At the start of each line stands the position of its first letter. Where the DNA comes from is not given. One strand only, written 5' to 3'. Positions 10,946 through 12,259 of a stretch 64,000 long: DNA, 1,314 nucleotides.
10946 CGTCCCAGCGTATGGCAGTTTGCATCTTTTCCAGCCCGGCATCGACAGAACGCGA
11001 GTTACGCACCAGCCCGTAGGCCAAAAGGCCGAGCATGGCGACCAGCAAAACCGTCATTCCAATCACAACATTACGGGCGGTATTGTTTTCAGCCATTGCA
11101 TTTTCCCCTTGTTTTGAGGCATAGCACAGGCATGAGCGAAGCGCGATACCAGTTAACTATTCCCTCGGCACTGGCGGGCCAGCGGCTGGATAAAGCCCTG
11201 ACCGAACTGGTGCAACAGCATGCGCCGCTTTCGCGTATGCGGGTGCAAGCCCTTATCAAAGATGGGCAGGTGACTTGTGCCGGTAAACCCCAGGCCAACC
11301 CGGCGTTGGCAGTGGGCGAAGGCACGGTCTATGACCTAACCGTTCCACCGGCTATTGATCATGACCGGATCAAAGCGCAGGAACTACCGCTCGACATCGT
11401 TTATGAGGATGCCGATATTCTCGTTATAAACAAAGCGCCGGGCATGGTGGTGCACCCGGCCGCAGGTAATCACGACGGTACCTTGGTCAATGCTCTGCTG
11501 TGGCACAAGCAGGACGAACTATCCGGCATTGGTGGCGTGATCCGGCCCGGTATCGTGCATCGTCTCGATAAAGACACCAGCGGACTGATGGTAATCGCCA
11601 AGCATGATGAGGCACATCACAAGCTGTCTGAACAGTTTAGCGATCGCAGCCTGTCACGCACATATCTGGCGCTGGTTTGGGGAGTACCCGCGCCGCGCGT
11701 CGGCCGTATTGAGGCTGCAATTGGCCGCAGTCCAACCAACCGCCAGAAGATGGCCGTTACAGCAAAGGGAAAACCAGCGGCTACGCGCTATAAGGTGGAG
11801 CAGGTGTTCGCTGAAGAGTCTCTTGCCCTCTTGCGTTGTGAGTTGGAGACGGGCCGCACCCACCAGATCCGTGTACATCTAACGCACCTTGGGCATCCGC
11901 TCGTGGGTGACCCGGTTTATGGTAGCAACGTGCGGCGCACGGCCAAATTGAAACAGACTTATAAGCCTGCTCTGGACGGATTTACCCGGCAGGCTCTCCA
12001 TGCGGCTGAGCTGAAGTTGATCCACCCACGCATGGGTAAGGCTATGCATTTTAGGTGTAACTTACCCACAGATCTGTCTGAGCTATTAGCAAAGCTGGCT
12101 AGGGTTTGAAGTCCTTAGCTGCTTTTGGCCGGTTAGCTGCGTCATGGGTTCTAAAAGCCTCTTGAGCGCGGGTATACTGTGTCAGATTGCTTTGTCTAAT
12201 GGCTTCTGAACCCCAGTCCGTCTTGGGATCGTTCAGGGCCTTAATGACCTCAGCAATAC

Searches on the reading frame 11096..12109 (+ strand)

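Call 60: search_protein_families(library=pfam, proteins=[window:11096-12109:+], max_evalue=0.00001)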
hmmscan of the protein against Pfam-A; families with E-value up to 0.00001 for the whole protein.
window:11096-12109:+ (337 aa): 1 family
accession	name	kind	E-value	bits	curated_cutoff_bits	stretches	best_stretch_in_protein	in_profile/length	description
PF00849.27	PseudoU_synth_2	-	3.7e-32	112.1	26.8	1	107-264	1-152/152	RNA pseudouridylate synthase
